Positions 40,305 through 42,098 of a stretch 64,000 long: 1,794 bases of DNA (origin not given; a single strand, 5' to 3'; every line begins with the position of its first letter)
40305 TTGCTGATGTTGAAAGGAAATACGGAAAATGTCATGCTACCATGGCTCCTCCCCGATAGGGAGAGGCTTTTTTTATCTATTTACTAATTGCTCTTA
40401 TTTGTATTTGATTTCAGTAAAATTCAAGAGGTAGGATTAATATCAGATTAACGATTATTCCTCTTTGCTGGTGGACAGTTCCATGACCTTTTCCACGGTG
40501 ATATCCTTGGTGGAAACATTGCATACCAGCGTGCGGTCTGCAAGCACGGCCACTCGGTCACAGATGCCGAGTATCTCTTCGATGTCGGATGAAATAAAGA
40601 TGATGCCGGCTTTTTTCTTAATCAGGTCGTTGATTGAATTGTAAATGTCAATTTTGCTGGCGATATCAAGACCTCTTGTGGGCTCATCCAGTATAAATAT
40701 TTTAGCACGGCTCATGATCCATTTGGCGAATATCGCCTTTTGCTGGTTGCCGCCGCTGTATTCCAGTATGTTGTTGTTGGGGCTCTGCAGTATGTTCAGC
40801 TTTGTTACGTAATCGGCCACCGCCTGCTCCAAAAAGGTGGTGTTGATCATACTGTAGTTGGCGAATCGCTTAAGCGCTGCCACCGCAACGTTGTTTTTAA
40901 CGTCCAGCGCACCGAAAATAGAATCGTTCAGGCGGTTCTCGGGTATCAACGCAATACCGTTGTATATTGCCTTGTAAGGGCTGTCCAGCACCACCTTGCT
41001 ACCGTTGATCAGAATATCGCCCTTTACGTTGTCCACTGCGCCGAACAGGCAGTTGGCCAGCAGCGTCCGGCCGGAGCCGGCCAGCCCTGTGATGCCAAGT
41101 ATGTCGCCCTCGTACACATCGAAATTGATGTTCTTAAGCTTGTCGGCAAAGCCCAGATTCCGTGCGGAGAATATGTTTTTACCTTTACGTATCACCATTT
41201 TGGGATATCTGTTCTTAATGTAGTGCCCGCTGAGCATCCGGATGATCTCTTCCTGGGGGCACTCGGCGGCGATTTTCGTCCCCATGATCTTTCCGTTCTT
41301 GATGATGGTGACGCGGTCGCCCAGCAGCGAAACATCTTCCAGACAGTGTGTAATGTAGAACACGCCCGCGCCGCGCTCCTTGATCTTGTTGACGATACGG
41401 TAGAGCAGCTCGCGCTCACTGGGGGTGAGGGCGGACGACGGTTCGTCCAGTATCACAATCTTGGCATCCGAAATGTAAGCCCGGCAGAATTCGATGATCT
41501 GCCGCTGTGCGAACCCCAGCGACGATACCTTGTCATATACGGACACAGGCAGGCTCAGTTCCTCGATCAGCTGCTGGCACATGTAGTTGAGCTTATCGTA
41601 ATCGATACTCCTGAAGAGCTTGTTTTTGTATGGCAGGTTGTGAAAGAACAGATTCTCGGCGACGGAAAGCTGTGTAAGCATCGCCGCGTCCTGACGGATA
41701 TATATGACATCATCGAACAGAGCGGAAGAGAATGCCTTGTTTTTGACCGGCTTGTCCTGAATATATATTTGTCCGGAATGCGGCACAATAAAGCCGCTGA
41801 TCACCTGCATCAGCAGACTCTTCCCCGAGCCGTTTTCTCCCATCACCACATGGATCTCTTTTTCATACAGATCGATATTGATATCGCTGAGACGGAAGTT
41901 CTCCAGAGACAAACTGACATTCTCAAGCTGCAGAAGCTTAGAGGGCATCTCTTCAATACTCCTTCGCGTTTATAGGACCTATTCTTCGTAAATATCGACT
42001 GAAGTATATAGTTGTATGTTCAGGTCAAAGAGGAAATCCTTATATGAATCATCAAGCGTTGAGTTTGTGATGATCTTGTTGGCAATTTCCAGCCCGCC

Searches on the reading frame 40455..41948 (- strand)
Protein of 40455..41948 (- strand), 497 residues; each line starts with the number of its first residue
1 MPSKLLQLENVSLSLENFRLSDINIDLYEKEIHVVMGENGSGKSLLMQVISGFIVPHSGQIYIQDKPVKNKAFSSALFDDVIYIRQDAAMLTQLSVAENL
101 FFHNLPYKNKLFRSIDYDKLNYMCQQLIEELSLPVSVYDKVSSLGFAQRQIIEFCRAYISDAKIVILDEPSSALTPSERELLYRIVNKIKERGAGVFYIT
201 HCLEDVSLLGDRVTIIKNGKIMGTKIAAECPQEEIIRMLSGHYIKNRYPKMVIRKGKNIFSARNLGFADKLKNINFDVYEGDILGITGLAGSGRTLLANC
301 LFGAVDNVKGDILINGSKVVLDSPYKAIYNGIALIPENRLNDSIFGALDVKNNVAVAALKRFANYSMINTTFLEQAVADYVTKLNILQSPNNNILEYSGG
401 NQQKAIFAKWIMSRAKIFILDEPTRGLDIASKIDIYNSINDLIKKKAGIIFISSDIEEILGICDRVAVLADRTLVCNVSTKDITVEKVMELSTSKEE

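Call 40: find_encoding_contigs(protein=window:40455-41948:-, flank=8000, max_places=8)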
Protein window:40455-41948:- (497 aa): 7 contigs read that carry it; 3 places shown.
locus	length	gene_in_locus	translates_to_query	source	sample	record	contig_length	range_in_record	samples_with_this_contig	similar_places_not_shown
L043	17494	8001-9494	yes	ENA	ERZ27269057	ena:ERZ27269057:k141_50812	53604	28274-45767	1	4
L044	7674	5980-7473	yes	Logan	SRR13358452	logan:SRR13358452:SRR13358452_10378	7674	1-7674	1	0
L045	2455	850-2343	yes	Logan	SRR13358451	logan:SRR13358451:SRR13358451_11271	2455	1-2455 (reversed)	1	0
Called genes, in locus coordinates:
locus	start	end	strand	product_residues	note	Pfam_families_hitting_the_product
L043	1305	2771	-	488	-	PF02610:AraA_N, PF24856:AraA_central, PF11762:Arabinose_Iso_C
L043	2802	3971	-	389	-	PF02653:BPD_transp_2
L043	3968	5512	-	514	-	PF00005:ABC_tran, PF09818:ABC_ATPase (faint), PF13304:AAA_21 (faint), PF00005:ABC_tran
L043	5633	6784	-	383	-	PF13407:Peripla_BP_4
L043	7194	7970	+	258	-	PF08220:HTH_DeoR, PF08279:HTH_11 (weak), PF00455:DeoRC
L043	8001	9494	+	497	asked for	PF02463:SMC_N (faint), PF00005:ABC_tran, PF13304:AAA_21 (faint), PF00005:ABC_tran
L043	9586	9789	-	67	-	-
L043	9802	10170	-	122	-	-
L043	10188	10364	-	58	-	-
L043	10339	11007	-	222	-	PF14335:DUF4391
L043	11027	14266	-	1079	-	PF00176:SNF2-rel_dom, PF00270:DEAD (faint), PF04851:ResIII (weak), PF00271:Helicase_C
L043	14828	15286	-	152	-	PF01668:SmpB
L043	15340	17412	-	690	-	PF08206:OB_RNB, PF17876:CSD2, PF00773:RNB, PF00575:S1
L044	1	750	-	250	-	?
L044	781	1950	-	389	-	PF02653:BPD_transp_2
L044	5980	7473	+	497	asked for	PF02463:SMC_N (faint), PF00005:ABC_tran, PF13304:AAA_21 (faint), PF00005:ABC_tran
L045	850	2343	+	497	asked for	PF02463:SMC_N (faint), PF00005:ABC_tran, PF13304:AAA_21 (faint), PF00005:ABC_tran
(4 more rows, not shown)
